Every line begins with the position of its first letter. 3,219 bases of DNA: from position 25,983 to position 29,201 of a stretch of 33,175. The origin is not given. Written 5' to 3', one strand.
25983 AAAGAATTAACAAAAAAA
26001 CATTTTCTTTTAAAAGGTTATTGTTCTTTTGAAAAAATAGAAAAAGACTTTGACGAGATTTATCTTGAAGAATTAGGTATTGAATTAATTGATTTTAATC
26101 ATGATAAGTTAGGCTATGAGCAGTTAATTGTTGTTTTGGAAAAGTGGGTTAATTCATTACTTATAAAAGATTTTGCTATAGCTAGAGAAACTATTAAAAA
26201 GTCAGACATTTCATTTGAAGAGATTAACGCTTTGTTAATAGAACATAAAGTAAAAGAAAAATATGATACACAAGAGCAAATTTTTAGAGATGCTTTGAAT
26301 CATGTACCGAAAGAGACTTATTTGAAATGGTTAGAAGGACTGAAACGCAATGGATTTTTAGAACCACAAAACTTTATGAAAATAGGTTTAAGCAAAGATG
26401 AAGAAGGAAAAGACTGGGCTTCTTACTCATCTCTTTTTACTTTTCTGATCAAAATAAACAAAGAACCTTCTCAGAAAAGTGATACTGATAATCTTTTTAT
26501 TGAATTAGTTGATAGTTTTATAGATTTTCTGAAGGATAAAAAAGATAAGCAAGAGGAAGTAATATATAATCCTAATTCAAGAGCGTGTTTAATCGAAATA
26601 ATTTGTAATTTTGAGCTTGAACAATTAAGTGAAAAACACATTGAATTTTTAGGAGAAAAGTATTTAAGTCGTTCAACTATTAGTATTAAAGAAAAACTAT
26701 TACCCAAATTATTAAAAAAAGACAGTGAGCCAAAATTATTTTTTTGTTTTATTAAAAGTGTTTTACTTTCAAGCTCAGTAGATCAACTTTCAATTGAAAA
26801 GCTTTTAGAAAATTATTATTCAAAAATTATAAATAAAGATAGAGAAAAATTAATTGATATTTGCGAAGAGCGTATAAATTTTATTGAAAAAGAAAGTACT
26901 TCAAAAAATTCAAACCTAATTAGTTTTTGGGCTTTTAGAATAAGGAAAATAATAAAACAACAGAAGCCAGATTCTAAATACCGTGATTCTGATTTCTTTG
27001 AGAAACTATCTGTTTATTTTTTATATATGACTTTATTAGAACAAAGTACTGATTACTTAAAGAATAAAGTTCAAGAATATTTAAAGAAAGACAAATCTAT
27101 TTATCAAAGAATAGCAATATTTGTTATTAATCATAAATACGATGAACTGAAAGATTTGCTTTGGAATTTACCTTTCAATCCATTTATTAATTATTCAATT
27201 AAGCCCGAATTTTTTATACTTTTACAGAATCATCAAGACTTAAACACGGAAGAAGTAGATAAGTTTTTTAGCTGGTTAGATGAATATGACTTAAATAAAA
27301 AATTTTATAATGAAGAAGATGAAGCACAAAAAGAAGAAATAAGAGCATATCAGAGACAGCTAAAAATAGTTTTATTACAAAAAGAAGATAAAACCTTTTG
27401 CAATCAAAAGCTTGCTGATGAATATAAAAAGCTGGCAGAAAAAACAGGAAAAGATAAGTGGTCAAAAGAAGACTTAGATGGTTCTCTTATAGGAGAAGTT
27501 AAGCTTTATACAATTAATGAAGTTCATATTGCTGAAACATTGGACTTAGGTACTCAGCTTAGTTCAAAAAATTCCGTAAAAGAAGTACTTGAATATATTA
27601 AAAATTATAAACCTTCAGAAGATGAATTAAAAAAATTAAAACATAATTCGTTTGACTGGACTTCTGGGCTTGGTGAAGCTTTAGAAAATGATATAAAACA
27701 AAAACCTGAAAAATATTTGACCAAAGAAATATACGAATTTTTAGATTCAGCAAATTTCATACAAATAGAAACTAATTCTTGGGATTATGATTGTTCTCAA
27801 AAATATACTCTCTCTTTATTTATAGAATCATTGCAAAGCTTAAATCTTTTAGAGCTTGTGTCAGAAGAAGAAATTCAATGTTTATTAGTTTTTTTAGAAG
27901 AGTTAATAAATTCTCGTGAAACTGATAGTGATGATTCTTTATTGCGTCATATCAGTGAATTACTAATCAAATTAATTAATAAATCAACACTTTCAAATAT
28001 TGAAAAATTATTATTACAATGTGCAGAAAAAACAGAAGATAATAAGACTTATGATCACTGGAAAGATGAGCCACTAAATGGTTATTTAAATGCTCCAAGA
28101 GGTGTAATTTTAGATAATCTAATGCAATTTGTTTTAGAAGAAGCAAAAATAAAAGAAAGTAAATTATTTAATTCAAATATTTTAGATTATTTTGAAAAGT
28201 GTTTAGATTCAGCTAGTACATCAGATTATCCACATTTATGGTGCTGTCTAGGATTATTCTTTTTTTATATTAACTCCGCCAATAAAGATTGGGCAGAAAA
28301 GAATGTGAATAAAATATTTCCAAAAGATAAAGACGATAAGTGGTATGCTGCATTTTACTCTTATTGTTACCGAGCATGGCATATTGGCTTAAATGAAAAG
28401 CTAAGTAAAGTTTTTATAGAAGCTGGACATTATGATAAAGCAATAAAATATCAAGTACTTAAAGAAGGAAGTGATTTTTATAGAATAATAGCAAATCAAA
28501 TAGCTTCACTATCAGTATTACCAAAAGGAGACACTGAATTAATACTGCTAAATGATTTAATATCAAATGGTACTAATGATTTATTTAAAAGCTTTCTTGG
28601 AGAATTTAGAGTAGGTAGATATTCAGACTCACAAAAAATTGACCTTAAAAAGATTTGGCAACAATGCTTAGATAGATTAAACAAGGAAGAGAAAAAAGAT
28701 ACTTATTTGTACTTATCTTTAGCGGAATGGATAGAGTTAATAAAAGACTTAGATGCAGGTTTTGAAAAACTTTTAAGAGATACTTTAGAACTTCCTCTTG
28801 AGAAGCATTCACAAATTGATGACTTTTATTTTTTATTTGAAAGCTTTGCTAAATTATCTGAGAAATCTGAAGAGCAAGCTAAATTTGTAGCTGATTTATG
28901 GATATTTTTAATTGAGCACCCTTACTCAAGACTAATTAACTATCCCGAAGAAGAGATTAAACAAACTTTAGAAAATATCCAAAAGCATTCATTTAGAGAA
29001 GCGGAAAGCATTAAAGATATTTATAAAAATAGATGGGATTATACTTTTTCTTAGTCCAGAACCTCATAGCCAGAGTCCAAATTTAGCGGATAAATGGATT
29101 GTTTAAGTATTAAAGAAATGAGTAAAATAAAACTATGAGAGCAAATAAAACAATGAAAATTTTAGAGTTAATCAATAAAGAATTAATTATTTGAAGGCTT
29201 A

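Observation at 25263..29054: Stand-alone 1263-aa SIR2-domain protein with a large unassigned C-terminal region, inserted between glnA and pyrG: candidate single-gene NAD+-depleting defence system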

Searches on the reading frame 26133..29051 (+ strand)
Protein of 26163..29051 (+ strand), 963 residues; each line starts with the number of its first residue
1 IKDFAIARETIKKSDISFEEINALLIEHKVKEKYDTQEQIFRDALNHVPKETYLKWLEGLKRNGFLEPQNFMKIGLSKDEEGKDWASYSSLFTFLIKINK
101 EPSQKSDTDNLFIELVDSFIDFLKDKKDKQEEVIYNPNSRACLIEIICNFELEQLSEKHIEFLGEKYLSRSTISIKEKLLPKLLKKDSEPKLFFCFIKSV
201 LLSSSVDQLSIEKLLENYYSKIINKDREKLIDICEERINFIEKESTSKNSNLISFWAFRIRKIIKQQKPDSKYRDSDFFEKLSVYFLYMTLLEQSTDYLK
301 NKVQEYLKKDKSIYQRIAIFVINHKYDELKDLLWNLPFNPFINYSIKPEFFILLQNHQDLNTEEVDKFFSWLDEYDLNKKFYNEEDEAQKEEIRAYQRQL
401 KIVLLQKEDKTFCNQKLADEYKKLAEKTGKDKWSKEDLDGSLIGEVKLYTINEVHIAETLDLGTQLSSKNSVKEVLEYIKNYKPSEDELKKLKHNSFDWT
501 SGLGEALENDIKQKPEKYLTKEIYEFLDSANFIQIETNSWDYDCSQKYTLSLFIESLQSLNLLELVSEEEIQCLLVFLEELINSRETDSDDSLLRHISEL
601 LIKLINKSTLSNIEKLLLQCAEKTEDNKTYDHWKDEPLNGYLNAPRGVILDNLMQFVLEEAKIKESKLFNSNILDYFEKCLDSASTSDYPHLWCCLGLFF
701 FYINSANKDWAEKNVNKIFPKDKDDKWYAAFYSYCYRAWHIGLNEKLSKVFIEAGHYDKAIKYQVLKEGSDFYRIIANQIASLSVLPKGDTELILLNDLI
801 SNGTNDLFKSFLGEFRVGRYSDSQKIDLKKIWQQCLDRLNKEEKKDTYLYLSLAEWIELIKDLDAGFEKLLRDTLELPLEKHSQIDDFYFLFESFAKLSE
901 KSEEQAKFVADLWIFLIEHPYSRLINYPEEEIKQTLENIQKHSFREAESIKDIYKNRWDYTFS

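Call 28: search_protein_families(library=padloc, proteins=[window:26163-29051:+], max_evalue=1)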
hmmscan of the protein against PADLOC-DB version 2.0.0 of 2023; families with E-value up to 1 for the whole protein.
window:26163-29051:+ (963 aa): 1 family
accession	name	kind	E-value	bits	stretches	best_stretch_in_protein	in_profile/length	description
PDLC04166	Dsr1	-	1.7e-62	209.5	1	17-956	303-1211/1227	-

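Call 44: search_protein_representatives(protein=window:26163-29051:+)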
Query: 963 residues. Proteins with E-value up to 0.001 (for the whole library): 222; up to 1e-10: 111; up to 1e-30: 5. The best 150 are listed.
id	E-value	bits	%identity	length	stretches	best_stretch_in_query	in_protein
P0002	4.0e-202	690.6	42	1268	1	6-959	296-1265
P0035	9.9e-161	553.6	39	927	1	31-960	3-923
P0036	5.3e-61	223.5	31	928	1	35-919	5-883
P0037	8.1e-31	123.7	26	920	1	43-871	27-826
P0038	9.9e-31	123.4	28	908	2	41-398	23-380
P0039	1.2e-30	123.1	98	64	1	460-523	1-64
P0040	1.1e-29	119.9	28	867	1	52-731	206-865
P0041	2.6e-29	118.7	27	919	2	54-388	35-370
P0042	6.9e-28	114.0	27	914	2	35-438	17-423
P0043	2.1e-27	112.3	26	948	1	50-872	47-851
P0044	4.9e-26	107.8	26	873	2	635-955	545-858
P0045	2.7e-25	105.4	27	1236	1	52-954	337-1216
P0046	2.8e-25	105.3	26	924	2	81-433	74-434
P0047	5.0e-25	104.5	22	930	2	39-406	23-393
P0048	2.9e-23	98.7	24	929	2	53-402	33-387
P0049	4.2e-23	98.1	26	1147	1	85-941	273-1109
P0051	5.2e-23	97.8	29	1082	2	24-427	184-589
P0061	2.7e-20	88.8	26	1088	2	55-424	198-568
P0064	7.4e-20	87.4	27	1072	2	606-942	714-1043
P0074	7.5e-18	80.7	25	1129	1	54-920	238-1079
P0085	1.3e-16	76.6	27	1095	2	55-435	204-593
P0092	4.0e-16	75.0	25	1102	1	53-954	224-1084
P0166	2.1e-08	49.5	24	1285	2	605-865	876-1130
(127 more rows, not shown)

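Call 46: find_encoding_contigs(protein=P0035, flank=8000, max_places=4)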
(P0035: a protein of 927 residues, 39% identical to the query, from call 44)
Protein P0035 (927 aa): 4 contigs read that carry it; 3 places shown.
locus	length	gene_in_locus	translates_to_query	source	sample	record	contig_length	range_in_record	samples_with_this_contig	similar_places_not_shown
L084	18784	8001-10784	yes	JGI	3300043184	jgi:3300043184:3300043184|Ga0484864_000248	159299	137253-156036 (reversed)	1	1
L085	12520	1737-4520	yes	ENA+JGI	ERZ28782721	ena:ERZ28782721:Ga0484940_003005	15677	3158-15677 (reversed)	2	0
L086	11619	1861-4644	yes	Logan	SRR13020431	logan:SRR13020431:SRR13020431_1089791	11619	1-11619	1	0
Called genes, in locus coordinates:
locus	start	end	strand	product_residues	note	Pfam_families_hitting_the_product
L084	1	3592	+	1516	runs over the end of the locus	PF05860:TPS, PF13332:Fil_haemagg_2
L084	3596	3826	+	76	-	-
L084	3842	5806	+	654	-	PF01079:Hint (weak), PF07591:PT-HINT, PF08517:AXH (weak), PF14623:Vint (faint), PF14890:Intein_splicing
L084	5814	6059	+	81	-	-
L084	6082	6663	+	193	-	-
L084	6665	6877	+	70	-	-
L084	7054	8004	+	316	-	PF13289:SIR2_2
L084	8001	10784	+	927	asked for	-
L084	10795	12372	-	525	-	PF01676:Metalloenzyme, PF06415:iPGM_N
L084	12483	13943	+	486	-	PF00595:PDZ, PF13180:PDZ_2, PF17820:PDZ_6, PF03572:Peptidase_S41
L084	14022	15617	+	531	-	PF00881:Nitroreductase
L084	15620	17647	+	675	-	PF00270:DEAD (weak), PF04851:ResIII, PF17757:UvrB_inter, PF27431:UvrB_3rd, PF00271:Helicase_C, PF12344:UvrB, PF02151:UVR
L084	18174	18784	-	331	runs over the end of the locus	PF01075:Glyco_transf_9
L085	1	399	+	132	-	?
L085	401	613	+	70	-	-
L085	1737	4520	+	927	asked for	-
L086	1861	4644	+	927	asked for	-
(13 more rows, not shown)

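Call 47: find_encoding_contigs(protein=P0036, flank=4000, max_places=2)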
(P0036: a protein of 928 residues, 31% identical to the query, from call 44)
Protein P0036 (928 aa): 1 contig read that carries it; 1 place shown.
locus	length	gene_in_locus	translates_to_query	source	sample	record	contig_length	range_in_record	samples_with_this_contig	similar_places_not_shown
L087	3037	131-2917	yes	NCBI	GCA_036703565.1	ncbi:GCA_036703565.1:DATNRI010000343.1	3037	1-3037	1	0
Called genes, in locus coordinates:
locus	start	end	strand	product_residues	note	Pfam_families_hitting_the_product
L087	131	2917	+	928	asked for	-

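Call 48: find_encoding_contigs(protein=P0037, flank=4000, max_places=2)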
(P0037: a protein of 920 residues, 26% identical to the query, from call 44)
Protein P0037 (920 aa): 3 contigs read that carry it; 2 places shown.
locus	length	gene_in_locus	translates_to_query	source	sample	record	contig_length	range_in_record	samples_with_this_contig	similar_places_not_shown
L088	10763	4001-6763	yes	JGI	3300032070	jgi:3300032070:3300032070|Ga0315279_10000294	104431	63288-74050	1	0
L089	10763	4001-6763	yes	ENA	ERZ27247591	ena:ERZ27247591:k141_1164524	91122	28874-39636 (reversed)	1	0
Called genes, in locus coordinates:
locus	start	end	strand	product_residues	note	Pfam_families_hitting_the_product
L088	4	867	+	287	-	PF01261:AP_endonuc_2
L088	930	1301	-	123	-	-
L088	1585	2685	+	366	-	PF00882:Zn_dep_PLPC (weak)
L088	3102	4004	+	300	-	PF13289:SIR2_2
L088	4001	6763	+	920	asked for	-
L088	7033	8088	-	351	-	-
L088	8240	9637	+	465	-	-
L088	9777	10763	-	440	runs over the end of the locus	PF00682:HMGL-like, PF04055:Radical_SAM (faint), PF22617:HCS_D2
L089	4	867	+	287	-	PF01261:AP_endonuc_2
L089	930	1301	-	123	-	-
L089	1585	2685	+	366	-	PF00882:Zn_dep_PLPC (weak)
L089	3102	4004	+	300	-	PF13289:SIR2_2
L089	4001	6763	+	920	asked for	-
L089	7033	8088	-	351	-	-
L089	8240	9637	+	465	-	-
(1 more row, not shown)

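Call 49: find_encoding_contigs(protein=P0043, flank=4000, max_places=2)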
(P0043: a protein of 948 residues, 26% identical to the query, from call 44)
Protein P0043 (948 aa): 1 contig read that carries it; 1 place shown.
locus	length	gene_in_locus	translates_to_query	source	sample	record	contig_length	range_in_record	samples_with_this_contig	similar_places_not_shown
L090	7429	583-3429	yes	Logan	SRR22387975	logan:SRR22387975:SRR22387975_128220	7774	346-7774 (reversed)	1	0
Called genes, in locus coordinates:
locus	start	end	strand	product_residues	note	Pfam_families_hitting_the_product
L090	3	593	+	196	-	?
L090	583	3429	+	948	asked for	-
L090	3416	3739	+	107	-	PF04313:HSDR_N (weak)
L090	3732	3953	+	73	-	-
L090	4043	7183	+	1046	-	PF04313:HSDR_N, PF04851:ResIII, PF18766:SWI2_SNF2, PF22679:T1R_D3-like, PF11867:T1RH-like_C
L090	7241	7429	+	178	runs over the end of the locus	?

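Call 51: predict_structure(alignment_id=A2)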
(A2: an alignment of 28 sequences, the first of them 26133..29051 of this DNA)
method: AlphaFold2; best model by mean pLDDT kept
length: 973 residues; sequences in the alignment: 28
mean_pLDDT: 80.3   pTM: 0.58
mean pLDDT of the five models: 80.3, 79.1, 78.9, 77.3, 76.1
residues with pLDDT >= 90: 329; 70-90: 447; 50-70: 122; < 50: 75
segments of 3 or more residues with pLDDT < 50: 1-13, 40-47, 257-263, 275-286, 388-393, 451-460, 539-550
pLDDT, mean of each block of 10 residues (from residue 1): 37 58 80 64 47 70 88 87 74 68 85 82 93 89 80 91 91 72 83 80 88 63 78 87 90 56 57 50 52 86 93 91 89 94 90 82 91 93 65 59 83 90 94 88 69 39 68 82 84 81 63 84 83 72 42 64 83 85 92 79 88 93 96 75 74 88 94 86 92 73 93 90 92 91 91 83 92 80 91 70 82 92 82 73 95 87 91 93 90 64 94 96 90 68 92 94 80 65
secondary structure, 60 per line:
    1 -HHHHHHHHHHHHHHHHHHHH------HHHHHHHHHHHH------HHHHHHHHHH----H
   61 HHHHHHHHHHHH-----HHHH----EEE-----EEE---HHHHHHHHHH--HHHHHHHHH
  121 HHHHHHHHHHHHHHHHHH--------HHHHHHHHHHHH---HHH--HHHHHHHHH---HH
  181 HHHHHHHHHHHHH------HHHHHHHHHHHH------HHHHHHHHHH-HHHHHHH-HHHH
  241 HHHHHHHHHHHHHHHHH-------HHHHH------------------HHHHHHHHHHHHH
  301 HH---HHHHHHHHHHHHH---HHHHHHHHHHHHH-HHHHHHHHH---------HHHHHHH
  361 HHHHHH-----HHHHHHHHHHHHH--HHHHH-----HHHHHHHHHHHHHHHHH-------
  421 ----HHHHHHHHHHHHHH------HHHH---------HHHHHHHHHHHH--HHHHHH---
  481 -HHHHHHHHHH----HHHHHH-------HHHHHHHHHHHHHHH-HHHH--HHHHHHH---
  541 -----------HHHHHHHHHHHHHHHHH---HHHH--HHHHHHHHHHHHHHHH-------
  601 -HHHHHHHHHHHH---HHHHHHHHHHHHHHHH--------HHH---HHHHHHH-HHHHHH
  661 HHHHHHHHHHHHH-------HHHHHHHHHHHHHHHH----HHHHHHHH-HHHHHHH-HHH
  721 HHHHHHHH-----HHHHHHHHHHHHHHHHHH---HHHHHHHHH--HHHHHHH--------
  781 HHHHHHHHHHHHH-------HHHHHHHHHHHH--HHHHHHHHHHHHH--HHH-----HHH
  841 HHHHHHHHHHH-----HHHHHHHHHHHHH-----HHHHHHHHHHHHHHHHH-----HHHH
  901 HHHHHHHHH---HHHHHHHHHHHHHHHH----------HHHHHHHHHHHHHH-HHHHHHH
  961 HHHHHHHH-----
elements in order (helices of 4 or more, strands of 3 or more residues): H2-21 H28-39 H46-55 H60-72 H78-81 E86-88 E94-96 H100-109 H112-138 H147-158 H167-175 H179-193 H200-211 H218-227 H229-235 H237-257 H265-269 H288-302 H306-318 H322-334 H336-344 H354-366 H372-384 H387-391 H397-413 H425-438 H445-448 H458-469 H472-477 H482-491 H496-501 H509-523 H525-528 H531-537 H552-568 H572-575 H578-593 H602-613 H617-632 H647-653 H655-673 H681-696 H701-708 H710-716 H718-728 H734-751 H755-763 H766-772 H781-793 H801-812 H815-827 H838-851 H857-869 H875-891 H897-909 H913-928 H939-952 H954-968

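Call 53: fold_search(model_id=the predicted structure, library=pdb)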
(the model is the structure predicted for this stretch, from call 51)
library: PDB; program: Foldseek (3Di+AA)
matches with E <= 10: 996; with E <= 0.001: 98
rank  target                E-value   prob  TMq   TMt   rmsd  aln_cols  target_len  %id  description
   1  4a0c_A                6.7e-06  1.00  0.18  0.17  25.7      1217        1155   11  Structure of the CAND1-CUL4B-RBX1 complex (released 2011-11-30)
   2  9m1m_D                8.8e-06  1.00  0.23  0.21  24.0      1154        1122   11  Cryo-EM structure of the TBC-DEC-Arl2-alpha-beta-tubulin complex with GDP-AlFx (released 2025-10-22)
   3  7z8r_D                9.5e-06  1.00  0.19  0.18  23.1      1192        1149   11  CAND1-CUL1-RBX1 (released 2023-04-19)
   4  7zbz_D                1.8e-05  1.00  0.18  0.17  23.8      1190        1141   11  CAND1 delhairpin-SCF-SKP2 CAND1 partly engaged SCF partly rocked (released 2023-04-19)
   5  3wyf_C                1.9e-05  1.00  0.28  0.27  17.9      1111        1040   12  Crystal structure of Xpo1p-Yrb2p-Gsp1p-GTP complex (released 2014-11-12)
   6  2bku_B                2.0e-05  1.00  0.25  0.27  21.1      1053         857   11  Kap95p:RanGTP complex (released 2005-05-04)
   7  9m1j_D                2.5e-05  1.00  0.25  0.23  23.6      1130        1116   11  Cryo-EM structure of the TBC-DE-Arl2-beta-tubulin complex (released 2025-10-22)
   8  8or3_C                2.7e-05  1.00  0.17  0.15  23.7      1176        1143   12  CAND1-CUL1-RBX1-SKP1-SKP2-DCNL1 (released 2023-06-28)
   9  5j3v_A                4.1e-05  1.00  0.20  0.22  25.2      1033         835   12  Crystal structure of human Karyopherin-beta2 bound to the histone H3 tail (released 2016-09-21)
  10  9m1i_D                5.1e-05  1.00  0.24  0.21  24.0      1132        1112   10  Cryo-EM structure of the TBC-D-Arl2-beta-tubulin complex (released 2025-10-22)
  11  6igx_B                5.3e-05  1.00  0.22  0.27  21.3      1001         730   12  Crystal structure of human CAP-G in complex with CAP-H (released 2019-03-13)
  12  8hq6_C                6.1e-05  1.00  0.27  0.27  17.7      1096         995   11  KL2 in complex with CRM1-Ran-RanBP1 (released 2023-10-25)
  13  7cnd_C                6.7e-05  1.00  0.26  0.26  19.1      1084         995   12  NCI-1 in complex with CRM1-Ran-RanBP1 (released 2021-06-09)
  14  7zbw_D                7.0e-05  1.00  0.18  0.19  28.8      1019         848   13  CAND1-SCF-SKP2 CAND1 rolling-2 SCF engaged (released 2023-04-19)
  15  3w3x_A                7.7e-05  1.00  0.21  0.20  26.8      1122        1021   12  Crystal structure of Kap121p bound to Pho4p (released 2013-04-10)
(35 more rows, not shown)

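Call 60: search_protein_families(library=padloc, proteins=[P0035, L084:7054-8001:+, P0051, P0049, P0074, P0092], max_evalue=0.00001)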
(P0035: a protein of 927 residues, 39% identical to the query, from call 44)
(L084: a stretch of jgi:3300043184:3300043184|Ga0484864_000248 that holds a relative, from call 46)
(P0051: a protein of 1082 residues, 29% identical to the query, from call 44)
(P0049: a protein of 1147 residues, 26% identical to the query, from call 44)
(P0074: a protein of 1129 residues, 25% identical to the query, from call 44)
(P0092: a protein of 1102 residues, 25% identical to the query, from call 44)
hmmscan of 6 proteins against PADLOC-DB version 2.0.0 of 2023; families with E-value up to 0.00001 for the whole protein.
P0035 (927 aa): 1 family
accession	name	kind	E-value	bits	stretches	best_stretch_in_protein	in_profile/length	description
PDLC04166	Dsr1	-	4.9e-58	194.8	1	12-920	326-1212/1227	-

L084:7054-8001:+ (316 aa): 6 families
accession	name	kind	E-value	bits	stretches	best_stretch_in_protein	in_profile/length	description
PDLC04166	Dsr1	-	1.8e-54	183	1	2-283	7-281/1227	-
PDLC03856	LmuA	-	7.2e-19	66.2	1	13-283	10-270/433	-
PDLC00407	ThsA1|ThsA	-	2.4e-15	54.2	1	12-227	14-205/478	STALD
PDLC04167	Dsr1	-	2e-13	47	1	2-285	5-289/1248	-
PDLC02183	Dsr1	-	2.7e-11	40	1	3-228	6-228/1275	-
PDLC00409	ThsA1|ThsA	-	2e-10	38.5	1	12-227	15-206/242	STALD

P0051 (1082 aa): 1 family
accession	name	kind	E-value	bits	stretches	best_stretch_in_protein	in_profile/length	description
PDLC04166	Dsr1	-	3e-220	732.1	1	180-1080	301-1225/1227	-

P0049 (1147 aa): 1 family
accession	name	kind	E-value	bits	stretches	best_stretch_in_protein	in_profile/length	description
PDLC04166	Dsr1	-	3.7e-286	950.4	1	166-1136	274-1222/1227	-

P0074 (1129 aa): 1 family
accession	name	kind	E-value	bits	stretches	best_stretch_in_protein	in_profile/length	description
PDLC04166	Dsr1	-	8.9e-257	853.1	1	197-1128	292-1225/1227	-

P0092 (1102 aa): 1 family
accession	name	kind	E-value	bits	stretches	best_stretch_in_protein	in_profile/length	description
PDLC04166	Dsr1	-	3.2e-158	526.6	1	203-1100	311-1226/1227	-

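Call 64: search_protein_families(library=pfam, proteins=[P0051, P0049, P0074, P0092, P0061, P0064, P0085, P0040], max_evalue=0.001)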
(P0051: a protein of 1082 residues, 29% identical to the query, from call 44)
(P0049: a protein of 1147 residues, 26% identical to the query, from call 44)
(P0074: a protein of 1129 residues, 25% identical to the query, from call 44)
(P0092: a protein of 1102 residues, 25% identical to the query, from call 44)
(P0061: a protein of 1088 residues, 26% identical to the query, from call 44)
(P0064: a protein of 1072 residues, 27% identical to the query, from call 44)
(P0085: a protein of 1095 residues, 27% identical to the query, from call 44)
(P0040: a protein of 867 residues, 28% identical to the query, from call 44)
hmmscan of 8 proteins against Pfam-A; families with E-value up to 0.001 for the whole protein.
P0051 (1082 aa): 0 families

P0049 (1147 aa): 0 families

P0074 (1129 aa): 0 families

P0092 (1102 aa): 0 families

P0061 (1088 aa): 0 families

P0064 (1072 aa): 1 family
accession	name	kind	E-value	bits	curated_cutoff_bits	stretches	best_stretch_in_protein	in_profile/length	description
PF22560.2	GMT-wHTH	-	2.6e-05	25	27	1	990-1049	22-78/82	GMT-like wHTH domain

P0085 (1095 aa): 0 families

P0040 (867 aa): 0 families
